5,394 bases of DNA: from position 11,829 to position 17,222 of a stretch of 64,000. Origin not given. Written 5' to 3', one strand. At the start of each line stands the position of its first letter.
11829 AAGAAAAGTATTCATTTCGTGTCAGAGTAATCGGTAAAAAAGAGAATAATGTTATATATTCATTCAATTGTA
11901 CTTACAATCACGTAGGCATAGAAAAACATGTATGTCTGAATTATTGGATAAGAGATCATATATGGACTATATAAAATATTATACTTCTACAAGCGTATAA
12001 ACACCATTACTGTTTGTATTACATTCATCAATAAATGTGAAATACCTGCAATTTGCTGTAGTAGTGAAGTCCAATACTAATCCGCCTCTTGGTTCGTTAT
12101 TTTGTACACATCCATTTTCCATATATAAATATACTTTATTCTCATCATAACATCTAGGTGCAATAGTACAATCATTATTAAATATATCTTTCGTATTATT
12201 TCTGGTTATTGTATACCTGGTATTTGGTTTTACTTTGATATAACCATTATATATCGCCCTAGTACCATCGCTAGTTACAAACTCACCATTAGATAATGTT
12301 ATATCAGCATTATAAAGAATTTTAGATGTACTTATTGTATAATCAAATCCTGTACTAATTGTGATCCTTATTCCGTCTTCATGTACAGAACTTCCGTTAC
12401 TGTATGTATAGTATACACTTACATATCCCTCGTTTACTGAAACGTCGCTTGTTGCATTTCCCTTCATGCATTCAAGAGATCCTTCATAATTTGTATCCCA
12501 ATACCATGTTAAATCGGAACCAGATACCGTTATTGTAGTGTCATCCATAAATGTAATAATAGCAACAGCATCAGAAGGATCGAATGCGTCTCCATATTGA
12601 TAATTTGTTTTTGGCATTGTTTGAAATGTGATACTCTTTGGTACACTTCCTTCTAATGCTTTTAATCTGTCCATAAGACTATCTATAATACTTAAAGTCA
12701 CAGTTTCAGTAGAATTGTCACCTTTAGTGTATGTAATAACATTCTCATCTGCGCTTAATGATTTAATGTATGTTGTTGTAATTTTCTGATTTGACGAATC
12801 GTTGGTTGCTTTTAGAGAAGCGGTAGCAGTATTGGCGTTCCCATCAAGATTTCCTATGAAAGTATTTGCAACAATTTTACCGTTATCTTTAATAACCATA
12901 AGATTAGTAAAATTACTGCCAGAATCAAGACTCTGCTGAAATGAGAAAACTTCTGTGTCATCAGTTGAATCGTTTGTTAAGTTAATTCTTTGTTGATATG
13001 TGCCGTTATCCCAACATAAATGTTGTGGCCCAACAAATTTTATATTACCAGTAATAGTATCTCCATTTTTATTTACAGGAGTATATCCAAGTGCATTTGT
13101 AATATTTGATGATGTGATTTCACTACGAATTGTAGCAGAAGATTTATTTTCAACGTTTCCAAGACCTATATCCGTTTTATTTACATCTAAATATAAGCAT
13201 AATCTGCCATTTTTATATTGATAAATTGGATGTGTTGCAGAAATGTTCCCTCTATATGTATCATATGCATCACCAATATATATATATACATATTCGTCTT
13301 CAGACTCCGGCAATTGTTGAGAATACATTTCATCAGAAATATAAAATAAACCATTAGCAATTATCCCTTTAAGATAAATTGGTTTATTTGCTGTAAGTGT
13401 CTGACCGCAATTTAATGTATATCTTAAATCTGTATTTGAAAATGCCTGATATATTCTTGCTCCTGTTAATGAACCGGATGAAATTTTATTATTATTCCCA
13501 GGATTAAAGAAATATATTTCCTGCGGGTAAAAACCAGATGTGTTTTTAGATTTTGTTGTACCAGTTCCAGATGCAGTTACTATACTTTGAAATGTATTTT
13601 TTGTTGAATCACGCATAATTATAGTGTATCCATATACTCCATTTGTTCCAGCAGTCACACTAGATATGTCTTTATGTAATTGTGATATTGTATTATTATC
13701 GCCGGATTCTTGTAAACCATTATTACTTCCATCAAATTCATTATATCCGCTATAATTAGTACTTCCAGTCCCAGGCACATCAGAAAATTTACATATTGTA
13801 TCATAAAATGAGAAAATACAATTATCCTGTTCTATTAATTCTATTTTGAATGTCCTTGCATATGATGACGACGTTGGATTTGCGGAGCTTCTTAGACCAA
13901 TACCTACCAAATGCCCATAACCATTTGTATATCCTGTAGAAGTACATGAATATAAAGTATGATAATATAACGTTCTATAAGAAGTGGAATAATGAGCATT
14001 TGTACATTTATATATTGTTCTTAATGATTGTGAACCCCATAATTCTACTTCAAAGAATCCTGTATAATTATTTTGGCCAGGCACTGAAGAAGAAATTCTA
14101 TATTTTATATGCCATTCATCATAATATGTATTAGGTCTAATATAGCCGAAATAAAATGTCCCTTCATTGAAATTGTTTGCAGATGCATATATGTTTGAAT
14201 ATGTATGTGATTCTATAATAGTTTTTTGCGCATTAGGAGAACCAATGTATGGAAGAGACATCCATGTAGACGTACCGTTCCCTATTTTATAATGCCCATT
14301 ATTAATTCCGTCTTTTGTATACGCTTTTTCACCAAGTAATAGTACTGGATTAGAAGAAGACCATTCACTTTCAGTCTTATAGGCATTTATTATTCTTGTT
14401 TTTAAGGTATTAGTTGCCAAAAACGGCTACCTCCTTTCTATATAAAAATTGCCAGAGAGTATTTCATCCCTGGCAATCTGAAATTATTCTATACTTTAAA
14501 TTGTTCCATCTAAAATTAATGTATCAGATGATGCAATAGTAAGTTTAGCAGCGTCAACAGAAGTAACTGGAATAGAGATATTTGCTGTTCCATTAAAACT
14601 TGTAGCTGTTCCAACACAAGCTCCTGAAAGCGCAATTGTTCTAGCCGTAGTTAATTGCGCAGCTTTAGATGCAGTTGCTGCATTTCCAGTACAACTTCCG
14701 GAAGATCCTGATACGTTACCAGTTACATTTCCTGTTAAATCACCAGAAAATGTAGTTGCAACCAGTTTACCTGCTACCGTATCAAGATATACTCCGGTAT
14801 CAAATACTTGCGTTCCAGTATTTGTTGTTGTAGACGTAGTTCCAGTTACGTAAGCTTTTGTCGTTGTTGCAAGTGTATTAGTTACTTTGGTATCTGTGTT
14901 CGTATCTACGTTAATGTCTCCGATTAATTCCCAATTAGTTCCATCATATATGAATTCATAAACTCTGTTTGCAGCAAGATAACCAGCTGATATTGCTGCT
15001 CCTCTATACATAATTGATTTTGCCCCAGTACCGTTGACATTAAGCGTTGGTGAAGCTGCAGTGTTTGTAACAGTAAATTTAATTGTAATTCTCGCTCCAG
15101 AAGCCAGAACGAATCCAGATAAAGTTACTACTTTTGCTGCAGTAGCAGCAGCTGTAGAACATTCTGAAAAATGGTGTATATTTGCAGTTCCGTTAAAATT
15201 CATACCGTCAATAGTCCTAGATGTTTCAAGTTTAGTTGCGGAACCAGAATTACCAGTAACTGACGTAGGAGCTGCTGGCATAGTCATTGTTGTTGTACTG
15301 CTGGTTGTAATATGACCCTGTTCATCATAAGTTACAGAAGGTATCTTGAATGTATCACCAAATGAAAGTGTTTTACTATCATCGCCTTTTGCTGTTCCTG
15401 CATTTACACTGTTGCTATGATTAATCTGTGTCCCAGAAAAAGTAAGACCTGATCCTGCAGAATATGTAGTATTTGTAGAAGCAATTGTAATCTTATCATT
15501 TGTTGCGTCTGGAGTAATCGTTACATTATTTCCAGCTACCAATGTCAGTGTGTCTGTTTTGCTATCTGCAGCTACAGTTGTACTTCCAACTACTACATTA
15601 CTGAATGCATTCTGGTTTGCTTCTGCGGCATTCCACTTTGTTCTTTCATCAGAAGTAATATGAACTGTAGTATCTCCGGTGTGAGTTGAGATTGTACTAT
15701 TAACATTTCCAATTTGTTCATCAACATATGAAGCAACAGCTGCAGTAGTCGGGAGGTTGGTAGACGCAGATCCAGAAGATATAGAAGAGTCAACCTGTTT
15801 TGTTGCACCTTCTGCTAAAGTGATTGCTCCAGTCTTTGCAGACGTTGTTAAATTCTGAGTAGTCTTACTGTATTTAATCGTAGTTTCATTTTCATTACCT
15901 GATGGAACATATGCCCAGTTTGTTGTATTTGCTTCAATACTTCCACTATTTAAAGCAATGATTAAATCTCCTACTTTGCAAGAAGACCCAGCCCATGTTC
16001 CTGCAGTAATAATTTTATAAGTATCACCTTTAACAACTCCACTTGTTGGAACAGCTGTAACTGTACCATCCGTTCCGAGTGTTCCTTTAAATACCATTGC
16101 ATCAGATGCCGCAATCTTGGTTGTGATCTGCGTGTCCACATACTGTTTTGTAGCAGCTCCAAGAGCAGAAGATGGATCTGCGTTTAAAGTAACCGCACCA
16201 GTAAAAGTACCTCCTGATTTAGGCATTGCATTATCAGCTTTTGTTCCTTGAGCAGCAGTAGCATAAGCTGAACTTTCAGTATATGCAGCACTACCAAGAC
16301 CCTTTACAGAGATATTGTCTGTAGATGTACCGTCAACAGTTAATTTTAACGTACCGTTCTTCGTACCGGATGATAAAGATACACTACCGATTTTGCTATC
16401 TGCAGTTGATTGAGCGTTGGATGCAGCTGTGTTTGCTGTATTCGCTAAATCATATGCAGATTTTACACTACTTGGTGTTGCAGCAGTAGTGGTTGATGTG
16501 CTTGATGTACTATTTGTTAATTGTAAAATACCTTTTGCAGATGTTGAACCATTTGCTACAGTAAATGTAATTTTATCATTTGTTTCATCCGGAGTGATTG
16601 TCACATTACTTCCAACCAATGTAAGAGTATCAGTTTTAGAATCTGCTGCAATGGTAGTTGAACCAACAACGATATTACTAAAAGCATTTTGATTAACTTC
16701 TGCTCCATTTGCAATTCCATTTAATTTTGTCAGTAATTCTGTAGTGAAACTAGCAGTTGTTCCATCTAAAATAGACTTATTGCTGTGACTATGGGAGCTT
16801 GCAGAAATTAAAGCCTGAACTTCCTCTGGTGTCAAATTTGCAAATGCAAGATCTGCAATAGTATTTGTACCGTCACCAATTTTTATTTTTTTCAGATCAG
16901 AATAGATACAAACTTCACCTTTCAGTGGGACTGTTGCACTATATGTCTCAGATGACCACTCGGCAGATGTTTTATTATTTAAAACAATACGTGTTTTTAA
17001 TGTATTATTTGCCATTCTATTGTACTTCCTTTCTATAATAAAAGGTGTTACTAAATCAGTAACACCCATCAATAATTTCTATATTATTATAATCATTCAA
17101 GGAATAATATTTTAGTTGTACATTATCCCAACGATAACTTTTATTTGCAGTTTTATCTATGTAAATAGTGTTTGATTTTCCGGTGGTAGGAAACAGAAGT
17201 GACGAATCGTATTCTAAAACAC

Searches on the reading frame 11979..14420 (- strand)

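Call 13: search_protein_families(library=phrogs, proteins=[window:11979-14420:-], max_evalue=0.001)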
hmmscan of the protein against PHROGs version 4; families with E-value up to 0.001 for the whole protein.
window:11979-14420:- (813 aa): 4 families
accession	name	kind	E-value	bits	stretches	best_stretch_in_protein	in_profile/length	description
phrog_31660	-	tail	4.2e-05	24.4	1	1-60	1-57/182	tail fiber protein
phrog_19976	-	tail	0.00023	21.7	1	2-63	2-64/256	tail assembly protein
phrog_21562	-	tail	0.00025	21.2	1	13-59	10-53/324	tail protein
phrog_24580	-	tail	0.00063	19.9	0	10-67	4-58/292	tail fiber protein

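Call 25: search_protein_families(library=pfam, proteins=[window:11979-14420:-], max_evalue=0.05)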
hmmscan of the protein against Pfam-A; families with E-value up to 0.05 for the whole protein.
window:11979-14420:- (813 aa): 1 family
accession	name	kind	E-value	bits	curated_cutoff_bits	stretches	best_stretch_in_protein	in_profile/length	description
PF07523.18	Big_3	-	0.00044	20.9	21.2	1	602-647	3-49/68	Bacterial Ig-like domain (group 3)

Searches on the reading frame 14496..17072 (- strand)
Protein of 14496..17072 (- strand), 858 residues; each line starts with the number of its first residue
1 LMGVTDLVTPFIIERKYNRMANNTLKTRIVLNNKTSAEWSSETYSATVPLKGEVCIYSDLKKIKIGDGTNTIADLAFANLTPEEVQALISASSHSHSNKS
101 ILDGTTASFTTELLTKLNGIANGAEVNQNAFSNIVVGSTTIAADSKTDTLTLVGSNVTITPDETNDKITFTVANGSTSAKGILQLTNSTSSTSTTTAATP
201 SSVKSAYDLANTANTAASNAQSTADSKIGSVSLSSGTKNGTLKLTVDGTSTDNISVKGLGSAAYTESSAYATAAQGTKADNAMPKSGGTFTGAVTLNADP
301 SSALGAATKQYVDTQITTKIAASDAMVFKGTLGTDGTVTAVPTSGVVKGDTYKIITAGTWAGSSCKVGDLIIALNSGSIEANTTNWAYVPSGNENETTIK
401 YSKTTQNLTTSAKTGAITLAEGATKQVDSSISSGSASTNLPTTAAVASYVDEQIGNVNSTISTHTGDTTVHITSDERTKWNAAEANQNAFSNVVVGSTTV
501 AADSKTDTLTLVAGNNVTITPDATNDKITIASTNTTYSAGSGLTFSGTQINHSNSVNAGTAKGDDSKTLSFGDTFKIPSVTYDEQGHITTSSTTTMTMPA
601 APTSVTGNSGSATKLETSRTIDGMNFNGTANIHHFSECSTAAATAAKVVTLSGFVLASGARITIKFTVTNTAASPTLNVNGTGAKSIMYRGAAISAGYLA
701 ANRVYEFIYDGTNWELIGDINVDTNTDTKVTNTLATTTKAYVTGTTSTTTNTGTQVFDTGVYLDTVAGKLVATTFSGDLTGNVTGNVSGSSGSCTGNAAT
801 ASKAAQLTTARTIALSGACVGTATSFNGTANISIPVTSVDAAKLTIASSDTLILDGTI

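Call 13: search_protein_families(library=phrogs, proteins=[window:14496-17072:-], max_evalue=0.001)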
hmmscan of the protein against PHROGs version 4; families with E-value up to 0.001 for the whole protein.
window:14496-17072:- (858 aa): 4 families
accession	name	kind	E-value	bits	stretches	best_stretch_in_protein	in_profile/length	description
phrog_7389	-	tail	2.7e-14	53.7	2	94-164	522-597/732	tail fiber protein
phrog_10372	-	unknown function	5.4e-08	34.1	1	167-301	60-187/218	-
phrog_36614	-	unknown function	2.1e-06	28.6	1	173-213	4-44/155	-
phrog_1833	-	tail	0.00028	21.5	1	593-686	200-297/322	tail fiber protein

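Call 25: search_protein_families(library=pfam, proteins=[window:14496-17072:-], max_evalue=0.05)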
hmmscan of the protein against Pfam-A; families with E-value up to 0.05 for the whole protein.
window:14496-17072:- (858 aa): 2 families
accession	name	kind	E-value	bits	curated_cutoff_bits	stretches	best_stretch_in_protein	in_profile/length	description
PF03406.18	Phage_fiber_2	-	3.7e-13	49.3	22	1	176-217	1-42/42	Phage tail fibre repeat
PF18454.7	Mtd_N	-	0.00064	20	26.3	1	35-69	7-36/37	Major tropism determinant N-terminal domain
